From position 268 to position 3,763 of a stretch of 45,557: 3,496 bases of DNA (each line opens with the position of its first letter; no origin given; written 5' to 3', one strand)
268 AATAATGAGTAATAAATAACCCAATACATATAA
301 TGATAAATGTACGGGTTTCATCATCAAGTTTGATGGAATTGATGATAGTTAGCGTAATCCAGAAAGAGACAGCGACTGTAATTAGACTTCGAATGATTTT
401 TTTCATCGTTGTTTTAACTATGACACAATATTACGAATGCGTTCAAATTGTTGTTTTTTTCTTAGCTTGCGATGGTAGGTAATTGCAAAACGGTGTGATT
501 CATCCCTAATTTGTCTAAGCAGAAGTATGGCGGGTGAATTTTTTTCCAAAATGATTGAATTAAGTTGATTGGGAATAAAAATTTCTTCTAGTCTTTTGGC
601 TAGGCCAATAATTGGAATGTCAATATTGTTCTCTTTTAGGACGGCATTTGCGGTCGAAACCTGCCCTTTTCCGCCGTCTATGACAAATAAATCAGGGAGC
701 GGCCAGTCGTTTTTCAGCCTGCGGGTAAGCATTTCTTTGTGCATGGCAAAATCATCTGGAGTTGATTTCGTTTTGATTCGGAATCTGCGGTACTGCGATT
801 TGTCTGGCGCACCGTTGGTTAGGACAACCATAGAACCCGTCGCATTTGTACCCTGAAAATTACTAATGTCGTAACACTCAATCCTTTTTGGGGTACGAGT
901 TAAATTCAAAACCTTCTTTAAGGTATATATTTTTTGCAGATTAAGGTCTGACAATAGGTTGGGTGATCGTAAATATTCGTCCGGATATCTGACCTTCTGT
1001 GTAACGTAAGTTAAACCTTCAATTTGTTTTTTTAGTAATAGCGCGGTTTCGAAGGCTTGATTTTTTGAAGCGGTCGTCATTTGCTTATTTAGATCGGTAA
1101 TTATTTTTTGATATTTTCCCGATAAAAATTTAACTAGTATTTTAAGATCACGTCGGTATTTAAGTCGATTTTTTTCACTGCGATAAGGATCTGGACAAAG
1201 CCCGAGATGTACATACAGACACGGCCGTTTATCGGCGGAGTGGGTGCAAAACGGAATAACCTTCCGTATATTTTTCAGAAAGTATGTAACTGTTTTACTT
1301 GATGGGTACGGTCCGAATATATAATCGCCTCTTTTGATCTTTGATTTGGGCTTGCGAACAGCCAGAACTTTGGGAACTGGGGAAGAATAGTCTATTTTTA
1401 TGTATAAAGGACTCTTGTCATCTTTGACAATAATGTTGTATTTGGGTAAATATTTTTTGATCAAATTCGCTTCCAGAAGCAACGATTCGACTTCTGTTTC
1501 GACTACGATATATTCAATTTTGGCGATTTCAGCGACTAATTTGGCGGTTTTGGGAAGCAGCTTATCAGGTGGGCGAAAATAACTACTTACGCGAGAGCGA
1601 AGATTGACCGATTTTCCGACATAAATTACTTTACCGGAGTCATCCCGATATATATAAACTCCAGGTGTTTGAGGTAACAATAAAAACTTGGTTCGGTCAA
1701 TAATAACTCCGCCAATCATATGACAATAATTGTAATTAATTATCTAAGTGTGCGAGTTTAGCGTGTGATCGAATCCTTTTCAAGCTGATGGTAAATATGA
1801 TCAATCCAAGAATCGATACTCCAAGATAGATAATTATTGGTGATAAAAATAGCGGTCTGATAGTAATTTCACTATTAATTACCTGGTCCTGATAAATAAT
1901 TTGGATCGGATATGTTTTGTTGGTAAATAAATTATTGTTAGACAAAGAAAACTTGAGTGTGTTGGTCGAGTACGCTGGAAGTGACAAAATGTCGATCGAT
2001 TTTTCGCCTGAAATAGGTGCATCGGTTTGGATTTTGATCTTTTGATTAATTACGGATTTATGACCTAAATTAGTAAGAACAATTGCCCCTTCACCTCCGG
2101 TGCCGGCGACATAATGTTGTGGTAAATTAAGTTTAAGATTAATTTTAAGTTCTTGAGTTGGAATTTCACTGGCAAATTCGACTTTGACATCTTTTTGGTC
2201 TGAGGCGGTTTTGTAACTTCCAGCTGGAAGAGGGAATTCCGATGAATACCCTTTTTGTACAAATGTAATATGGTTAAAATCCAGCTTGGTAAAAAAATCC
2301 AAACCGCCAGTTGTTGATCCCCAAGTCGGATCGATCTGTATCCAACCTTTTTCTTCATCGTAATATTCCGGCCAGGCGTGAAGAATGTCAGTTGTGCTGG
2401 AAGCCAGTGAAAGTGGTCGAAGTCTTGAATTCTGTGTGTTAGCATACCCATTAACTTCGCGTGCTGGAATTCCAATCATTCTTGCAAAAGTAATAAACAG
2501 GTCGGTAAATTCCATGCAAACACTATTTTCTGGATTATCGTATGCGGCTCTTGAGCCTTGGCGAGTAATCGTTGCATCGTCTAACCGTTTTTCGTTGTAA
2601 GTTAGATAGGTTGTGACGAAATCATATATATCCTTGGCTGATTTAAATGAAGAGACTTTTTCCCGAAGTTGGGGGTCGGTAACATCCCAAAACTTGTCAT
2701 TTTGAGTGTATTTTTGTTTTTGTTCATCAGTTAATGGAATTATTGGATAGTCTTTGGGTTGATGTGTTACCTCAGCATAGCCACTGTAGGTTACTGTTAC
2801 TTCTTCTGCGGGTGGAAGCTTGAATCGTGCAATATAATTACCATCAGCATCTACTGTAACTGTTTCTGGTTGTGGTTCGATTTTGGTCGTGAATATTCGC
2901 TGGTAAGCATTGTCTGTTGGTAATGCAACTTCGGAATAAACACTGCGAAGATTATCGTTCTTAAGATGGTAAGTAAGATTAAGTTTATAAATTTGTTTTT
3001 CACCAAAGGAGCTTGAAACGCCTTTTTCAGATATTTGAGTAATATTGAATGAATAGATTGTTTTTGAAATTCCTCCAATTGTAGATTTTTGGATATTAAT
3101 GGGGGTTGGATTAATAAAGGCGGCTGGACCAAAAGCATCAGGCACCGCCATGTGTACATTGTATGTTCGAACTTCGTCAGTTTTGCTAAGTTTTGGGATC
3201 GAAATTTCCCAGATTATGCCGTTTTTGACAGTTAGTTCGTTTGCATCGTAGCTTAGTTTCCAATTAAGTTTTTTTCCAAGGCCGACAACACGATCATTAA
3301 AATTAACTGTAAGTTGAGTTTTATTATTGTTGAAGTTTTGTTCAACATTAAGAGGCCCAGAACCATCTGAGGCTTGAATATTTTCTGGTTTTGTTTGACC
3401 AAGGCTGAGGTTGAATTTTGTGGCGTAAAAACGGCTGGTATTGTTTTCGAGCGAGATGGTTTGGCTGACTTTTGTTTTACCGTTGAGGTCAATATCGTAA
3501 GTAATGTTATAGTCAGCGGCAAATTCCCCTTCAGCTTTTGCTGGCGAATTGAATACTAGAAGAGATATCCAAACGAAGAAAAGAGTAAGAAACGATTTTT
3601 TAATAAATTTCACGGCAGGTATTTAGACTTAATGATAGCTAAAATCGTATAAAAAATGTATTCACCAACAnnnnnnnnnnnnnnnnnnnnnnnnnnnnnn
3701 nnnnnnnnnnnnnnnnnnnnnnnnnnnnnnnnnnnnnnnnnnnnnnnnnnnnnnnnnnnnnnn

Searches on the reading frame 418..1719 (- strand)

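Call 73: search_protein_families(library=pfam, proteins=[window:418-1719:-], max_evalue=0.00001)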
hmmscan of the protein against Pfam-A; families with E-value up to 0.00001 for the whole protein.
window:418-1719:- (433 aa): 2 families
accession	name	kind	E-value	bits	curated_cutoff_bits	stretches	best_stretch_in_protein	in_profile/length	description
PF08459.17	UvrC_RNaseH_dom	-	5.7e-53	179.5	22.3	1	268-413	1-159/159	UvrC RNAse H endonuclease domain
PF01541.30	GIY-YIG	-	1.9e-07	31.7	22.6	1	20-95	3-78/78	GIY-YIG catalytic domain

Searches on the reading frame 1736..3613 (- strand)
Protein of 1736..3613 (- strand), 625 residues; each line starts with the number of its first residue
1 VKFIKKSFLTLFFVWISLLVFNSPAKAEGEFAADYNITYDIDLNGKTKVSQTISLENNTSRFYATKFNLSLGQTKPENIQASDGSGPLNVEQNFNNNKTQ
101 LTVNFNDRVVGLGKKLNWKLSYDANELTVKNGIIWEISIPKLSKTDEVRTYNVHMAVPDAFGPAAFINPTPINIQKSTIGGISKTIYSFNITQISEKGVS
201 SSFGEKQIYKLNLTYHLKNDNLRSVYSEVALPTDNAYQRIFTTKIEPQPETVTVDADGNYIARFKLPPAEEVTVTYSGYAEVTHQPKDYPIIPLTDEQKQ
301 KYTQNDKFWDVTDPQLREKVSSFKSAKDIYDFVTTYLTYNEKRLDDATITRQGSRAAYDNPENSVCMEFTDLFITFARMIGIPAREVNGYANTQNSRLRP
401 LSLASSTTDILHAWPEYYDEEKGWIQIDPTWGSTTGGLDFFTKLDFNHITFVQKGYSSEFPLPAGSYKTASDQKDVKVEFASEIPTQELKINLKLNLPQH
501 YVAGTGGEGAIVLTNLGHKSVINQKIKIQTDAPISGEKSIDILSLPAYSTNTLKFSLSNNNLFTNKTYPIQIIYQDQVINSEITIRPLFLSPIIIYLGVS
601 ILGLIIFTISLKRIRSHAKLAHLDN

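Call 73: search_protein_families(library=pfam, proteins=[window:1736-3613:-], max_evalue=0.00001)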
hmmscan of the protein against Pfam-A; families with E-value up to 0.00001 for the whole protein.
window:1736-3613:- (625 aa): 1 family
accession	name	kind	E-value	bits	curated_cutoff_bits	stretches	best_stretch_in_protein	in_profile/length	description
PF01841.26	Transglut_core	-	4.9e-16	59.4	23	1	319-429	11-108/108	Transglutaminase-like superfamily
